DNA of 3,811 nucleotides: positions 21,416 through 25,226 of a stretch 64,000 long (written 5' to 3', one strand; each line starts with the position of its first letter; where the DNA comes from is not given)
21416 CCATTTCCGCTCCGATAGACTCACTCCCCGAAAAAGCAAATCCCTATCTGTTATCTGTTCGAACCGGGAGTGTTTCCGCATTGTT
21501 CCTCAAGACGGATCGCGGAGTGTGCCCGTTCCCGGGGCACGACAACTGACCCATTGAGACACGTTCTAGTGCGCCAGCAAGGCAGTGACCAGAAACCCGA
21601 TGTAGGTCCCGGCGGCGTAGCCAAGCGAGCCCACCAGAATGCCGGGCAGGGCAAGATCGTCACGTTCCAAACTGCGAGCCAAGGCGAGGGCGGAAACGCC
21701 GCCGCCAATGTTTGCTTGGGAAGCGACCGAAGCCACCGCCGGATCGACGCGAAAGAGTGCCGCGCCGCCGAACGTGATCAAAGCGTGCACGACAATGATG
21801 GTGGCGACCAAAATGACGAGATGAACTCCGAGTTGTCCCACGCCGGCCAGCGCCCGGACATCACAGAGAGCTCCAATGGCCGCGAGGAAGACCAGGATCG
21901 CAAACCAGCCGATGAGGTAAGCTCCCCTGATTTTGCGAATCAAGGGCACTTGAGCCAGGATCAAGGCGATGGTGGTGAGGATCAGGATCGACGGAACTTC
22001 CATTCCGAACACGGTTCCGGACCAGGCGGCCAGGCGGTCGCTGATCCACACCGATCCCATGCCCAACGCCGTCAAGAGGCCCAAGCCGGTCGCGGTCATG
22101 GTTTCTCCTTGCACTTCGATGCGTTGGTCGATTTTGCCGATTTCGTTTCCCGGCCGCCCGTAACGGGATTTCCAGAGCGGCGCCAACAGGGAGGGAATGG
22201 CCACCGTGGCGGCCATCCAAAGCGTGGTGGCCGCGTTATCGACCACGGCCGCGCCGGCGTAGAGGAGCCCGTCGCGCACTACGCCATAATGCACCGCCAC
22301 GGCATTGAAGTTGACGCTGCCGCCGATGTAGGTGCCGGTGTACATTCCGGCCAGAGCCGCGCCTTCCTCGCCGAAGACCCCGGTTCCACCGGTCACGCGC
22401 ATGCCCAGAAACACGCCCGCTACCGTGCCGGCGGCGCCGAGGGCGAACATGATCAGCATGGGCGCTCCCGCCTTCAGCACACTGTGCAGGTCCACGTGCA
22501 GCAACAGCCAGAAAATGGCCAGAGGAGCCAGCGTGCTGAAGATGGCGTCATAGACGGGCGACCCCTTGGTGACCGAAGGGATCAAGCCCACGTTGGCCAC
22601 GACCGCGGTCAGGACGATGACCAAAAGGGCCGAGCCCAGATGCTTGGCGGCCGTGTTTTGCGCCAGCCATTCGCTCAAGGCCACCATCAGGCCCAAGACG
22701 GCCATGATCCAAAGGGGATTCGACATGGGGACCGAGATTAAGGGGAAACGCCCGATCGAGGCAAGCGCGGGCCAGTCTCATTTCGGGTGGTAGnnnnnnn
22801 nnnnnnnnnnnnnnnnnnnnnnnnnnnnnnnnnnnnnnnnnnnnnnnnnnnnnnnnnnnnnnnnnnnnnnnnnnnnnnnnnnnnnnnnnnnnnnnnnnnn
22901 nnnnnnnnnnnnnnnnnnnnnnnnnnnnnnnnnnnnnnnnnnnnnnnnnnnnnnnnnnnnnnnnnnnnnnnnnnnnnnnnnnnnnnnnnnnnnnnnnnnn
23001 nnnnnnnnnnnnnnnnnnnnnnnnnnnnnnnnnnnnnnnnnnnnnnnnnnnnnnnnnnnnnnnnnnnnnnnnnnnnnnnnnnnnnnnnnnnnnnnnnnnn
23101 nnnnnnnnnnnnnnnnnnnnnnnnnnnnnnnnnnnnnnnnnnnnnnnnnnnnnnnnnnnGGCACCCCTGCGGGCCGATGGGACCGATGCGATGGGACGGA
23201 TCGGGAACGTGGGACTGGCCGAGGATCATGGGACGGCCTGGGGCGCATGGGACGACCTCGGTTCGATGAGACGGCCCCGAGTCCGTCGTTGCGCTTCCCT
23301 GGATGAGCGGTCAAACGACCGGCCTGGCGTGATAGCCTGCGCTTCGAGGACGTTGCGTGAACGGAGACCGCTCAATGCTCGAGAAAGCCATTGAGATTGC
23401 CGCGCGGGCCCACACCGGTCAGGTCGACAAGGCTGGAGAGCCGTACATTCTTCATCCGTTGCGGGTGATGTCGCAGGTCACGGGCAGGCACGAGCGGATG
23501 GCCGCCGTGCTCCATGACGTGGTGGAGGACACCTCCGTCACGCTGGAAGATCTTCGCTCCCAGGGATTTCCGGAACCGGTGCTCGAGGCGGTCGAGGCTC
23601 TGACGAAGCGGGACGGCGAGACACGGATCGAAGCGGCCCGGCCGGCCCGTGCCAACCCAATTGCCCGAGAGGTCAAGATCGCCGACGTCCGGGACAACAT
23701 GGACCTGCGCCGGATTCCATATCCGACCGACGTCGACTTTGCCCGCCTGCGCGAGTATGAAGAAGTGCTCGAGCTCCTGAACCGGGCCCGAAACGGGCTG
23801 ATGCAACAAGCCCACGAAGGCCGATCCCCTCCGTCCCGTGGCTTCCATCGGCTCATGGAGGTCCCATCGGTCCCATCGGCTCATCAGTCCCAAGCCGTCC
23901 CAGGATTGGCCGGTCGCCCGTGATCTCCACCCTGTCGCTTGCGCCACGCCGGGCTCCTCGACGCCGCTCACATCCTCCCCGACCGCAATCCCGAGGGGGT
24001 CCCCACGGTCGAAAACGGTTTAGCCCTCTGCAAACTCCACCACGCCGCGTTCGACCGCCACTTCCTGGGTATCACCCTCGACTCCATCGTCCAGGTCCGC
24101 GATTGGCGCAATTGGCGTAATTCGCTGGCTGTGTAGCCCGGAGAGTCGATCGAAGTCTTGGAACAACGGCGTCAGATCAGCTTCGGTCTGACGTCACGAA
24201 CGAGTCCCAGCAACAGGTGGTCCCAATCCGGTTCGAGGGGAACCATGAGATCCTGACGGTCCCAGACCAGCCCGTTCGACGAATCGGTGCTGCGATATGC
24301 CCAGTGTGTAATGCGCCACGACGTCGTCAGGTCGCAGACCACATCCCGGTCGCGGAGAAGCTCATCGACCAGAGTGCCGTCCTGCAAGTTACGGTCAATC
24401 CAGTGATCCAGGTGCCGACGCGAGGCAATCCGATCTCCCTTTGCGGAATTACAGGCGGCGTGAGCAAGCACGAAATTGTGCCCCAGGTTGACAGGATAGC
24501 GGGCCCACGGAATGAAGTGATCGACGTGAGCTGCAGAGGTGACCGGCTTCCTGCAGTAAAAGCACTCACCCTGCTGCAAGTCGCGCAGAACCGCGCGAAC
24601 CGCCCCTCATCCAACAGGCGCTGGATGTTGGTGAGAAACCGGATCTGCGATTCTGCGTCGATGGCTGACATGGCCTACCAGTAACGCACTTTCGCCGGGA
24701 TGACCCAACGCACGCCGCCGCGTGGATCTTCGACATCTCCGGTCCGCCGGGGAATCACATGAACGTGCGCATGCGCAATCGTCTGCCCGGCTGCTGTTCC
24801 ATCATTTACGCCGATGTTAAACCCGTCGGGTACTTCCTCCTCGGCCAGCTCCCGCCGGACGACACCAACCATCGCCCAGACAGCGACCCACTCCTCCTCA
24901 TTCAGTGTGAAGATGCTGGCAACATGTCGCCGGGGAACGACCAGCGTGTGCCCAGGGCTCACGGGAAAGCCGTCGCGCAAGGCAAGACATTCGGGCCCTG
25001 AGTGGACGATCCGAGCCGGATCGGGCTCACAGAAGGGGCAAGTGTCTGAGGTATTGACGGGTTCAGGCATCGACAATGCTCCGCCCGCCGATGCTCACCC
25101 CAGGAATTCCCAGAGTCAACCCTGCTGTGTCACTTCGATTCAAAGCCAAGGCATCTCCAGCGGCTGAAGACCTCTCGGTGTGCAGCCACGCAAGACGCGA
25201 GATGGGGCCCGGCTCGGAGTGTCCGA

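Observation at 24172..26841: Compact HNH / HIT / TIR-or-NDT-like / DUF2188 operon divergent from a stand-alone DUF3427 gene: candidate uncharacterised defence module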

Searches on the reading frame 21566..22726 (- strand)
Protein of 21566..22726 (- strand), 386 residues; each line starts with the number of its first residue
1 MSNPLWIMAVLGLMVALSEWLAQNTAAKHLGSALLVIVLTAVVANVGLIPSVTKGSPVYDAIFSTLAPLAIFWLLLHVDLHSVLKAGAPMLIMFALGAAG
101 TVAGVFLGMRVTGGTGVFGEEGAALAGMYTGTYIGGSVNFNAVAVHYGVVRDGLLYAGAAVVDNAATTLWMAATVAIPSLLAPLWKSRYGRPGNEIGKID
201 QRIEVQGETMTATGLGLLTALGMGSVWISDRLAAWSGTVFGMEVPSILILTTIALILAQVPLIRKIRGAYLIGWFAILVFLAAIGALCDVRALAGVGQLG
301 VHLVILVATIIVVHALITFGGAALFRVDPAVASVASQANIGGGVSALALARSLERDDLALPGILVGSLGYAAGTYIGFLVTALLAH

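Call 104: search_protein_families(library=pfam, proteins=[window:21566-22726:-], max_evalue=0.01)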
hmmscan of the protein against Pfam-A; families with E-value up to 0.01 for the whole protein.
window:21566-22726:- (386 aa): 1 family
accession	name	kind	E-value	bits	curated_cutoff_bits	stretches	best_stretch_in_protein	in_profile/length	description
PF05684.17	DUF819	-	5.9e-41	141.2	27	1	11-384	3-376/379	Protein of unknown function (DUF819)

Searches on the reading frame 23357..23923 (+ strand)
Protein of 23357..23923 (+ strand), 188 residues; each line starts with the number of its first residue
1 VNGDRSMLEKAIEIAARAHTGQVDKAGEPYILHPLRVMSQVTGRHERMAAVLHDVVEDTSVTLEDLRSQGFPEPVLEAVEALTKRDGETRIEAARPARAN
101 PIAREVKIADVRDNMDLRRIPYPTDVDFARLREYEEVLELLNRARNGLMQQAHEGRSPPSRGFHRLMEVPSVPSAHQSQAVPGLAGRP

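Call 4: search_protein_families(library=pfam, proteins=[window:23357-23923:+], max_evalue=0.1)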
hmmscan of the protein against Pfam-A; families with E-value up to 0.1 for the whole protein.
window:23357-23923:+ (188 aa): 2 families
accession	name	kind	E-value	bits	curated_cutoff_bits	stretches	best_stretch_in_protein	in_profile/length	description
PF13328.12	HD_4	-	4.7e-09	36.6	27.2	1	11-98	1-86/156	HD domain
PF01966.28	HD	-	0.0004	21.1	22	1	47-115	28-116/116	HD domain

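Call 5: search_protein_families(library=padloc, proteins=[window:23357-23923:+], max_evalue=0.1)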
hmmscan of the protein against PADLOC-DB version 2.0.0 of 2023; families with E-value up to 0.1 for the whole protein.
window:23357-23923:+ (188 aa): 2 families
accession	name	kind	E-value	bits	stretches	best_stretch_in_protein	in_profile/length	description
PDLC04334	PDC-M02B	-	0.004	14.2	1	13-92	113-190/345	-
PDLC01852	CARF3--CARF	-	0.043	11.7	1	39-98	40-99/208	-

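Call 6: search_protein_families(library=ncbifam, proteins=[window:23357-23923:+], max_evalue=0.1)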
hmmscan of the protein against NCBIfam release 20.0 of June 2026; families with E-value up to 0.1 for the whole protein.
window:23357-23923:+ (188 aa): 2 families
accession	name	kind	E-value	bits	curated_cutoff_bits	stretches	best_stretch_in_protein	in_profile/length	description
TIGR00691.1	spoT_relA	subfamily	1.5e-17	63.2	499.2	1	11-88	1-81/687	RelA/SpoT family protein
NF008303.0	PRK11092.1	equivalog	3.2e-14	52.1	947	1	7-87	22-105/702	bifunctional GTP diphosphokinase/guanosine-3',5'-bis pyrophosphate 3'-pyrophosphohydrolase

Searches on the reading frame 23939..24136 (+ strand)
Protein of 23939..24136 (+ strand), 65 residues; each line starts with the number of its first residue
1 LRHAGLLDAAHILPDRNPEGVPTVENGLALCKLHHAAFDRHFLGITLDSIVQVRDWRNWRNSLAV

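Call 4: search_protein_families(library=pfam, proteins=[window:23939-24136:+], max_evalue=0.1)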
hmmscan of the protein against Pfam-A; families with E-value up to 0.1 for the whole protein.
window:23939-24136:+ (65 aa): 1 family
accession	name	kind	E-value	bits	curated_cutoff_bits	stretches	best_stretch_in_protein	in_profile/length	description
PF13391.12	HNH_2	-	2.2e-10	40.7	21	1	5-45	10-65/66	HNH endonuclease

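Call 5: search_protein_families(library=padloc, proteins=[window:23939-24136:+], max_evalue=0.1)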
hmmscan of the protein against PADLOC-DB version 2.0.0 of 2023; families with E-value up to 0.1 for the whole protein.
window:23939-24136:+ (65 aa): 1 family
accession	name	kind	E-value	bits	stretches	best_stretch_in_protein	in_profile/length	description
PDLC04132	HNH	-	1.6e-05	22.2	1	4-53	177-227/286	-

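Call 6: search_protein_families(library=ncbifam, proteins=[window:23939-24136:+], max_evalue=0.1)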
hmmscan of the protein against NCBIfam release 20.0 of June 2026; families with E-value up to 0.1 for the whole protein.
window:23939-24136:+ (65 aa): 1 family
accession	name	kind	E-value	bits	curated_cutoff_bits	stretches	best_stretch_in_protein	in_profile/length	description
NF045808.1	PT-DNA_restrict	exception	3.5e-09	36.2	180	1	7-55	193-240/284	phosphorothioated DNA-binding restriction endonuclease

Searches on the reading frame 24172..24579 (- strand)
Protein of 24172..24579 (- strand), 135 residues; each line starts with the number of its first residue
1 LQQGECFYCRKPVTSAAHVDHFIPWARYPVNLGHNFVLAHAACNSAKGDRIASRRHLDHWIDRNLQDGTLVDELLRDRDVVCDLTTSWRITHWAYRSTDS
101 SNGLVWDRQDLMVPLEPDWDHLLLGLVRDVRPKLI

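Call 4: search_protein_families(library=pfam, proteins=[window:24172-24579:-], max_evalue=0.1)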
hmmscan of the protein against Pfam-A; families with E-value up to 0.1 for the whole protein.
window:24172-24579:- (135 aa): 3 families
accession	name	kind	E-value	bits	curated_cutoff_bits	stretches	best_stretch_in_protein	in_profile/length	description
PF01844.29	HNH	-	3.4e-07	30.7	21.4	1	6-50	1-47/47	HNH endonuclease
PF13395.12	HNH_4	-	5.3e-05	23.5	22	1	16-52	17-53/54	HNH endonuclease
PF14279.12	HNH_5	-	0.0037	17.6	27.5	1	6-53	1-49/56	HNH endonuclease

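Call 5: search_protein_families(library=padloc, proteins=[window:24172-24579:-], max_evalue=0.1)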
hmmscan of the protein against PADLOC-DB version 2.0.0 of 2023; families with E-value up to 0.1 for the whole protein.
window:24172-24579:- (135 aa): 34 families (the best 25 are shown)
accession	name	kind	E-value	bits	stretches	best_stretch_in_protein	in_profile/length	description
PDLC00315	PtuB1|PtuB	-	1.2e-06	26.5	1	6-64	33-92/227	Unknown function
PDLC04255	PDC-M01B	-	6e-06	24.1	1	3-55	107-159/285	-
PDLC00335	PtuB1|PtuB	-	2e-05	22.2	1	2-50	47-101/214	Unknown function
PDLC04251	PDC-M01B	-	2.7e-05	21.7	1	4-54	99-149/279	-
PDLC00340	PtuB1|PtuB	-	4e-05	21.3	1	3-68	66-131/268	Unknown function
PDLC00317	PtuB1|PtuB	-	6.8e-05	20.8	1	4-47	60-103/244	Unknown function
PDLC04256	PDC-M01B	-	7e-05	20.5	1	3-56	105-159/285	-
PDLC04266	PDC-M01B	-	0.0001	20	1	3-53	94-144/281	-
PDLC04248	PDC-M01B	-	0.00013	20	1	2-54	33-85/216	-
PDLC04264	PDC-M01B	-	0.00025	18.9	1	2-55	99-152/282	-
PDLC00337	PtuB1|PtuB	-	0.00032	18.6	1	2-55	55-112/216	Unknown function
PDLC00325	PtuB1|PtuB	-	0.00067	17.3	1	2-51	50-105/213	Unknown function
PDLC04271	PDC-M01B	-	0.00087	16.6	1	5-51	93-140/291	-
PDLC04253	PDC-M01B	-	0.00088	16.7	1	4-54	106-156/366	-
PDLC04259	PDC-M01B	-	0.00096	17.2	1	3-54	94-145/277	-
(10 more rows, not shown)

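Call 6: search_protein_families(library=ncbifam, proteins=[window:24172-24579:-], max_evalue=0.1)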
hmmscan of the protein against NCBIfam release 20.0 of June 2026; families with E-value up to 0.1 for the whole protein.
window:24172-24579:- (135 aa): 4 families
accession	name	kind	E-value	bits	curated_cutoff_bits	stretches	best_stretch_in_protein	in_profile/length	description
NF049971.1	CRISPR_Cas9d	exception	4.1e-05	22.4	375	1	1-50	543-596/986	type II CRISPR RNA-guided endonuclease Cas9d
TIGR02646.1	TIGR02646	subfamily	0.00022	21.3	52.15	1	1-65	22-88/144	retron system putative HNH endonuclease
TIGR01865.2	cas_Csn1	equivalog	0.0011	17.3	100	1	1-53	571-630/1070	type II CRISPR RNA-guided endonuclease Cas9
NF040563.1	guided_IscB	equivalog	0.015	14.4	175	1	5-53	194-241/314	RNA-guided endonuclease IscB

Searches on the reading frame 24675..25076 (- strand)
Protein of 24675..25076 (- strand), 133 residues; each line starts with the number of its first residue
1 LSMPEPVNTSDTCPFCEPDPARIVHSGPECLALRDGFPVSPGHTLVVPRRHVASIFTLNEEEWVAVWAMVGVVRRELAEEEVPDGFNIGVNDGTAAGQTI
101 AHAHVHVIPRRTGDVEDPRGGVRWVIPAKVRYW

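Call 4: search_protein_families(library=pfam, proteins=[window:24675-25076:-], max_evalue=0.1)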
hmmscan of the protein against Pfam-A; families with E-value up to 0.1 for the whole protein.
window:24675-25076:- (133 aa): 4 families
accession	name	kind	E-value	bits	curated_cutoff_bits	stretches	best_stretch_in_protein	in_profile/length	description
PF01230.28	HIT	-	2.2e-22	79.9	21.5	1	20-112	5-97/98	HIT domain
PF11969.13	DcpS_C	-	3.6e-11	44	24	1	18-109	11-101/114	Scavenger mRNA decapping enzyme C-term binding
PF04677.20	CwfJ_C_1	-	0.0085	16.4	21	1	8-64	9-69/122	Protein similar to CwfJ C-terminus 1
PF19327.4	Ap4A_phos_N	-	0.019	14.9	23.1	1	14-110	74-160/177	Ap4A phosphorylase N-terminal domain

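Call 5: search_protein_families(library=padloc, proteins=[window:24675-25076:-], max_evalue=0.1)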
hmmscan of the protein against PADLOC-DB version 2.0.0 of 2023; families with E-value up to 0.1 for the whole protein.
window:24675-25076:- (133 aa): 1 family
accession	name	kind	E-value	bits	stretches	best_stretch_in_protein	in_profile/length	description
PDLC00441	ThsC2|ThsC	-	1.2e-12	45.9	1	42-108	47-113/148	HIT family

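Call 6: search_protein_families(library=ncbifam, proteins=[window:24675-25076:-], max_evalue=0.1)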
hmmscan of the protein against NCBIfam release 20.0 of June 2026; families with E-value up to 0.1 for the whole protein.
window:24675-25076:- (133 aa): 4 families
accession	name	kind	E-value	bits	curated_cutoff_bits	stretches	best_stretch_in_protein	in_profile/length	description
NF045834.1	M_plasma_HinT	exception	1e-18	68.1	130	1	20-110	11-101/102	histidine triad protein HinT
NF052622.1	ATPAdlTfActino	equivalog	1.2e-16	60.7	290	1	22-115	53-147/176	ATP adenylyltransferase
NF007965.0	PRK10687.1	equivalog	1.5e-07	31.5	206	1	20-111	16-108/119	purine nucleoside phosphoramidase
NF012018.0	PRK15474.1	equivalog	0.073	13.4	133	0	90-117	56-84/97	ethanolamine utilization microcompartment protein EutM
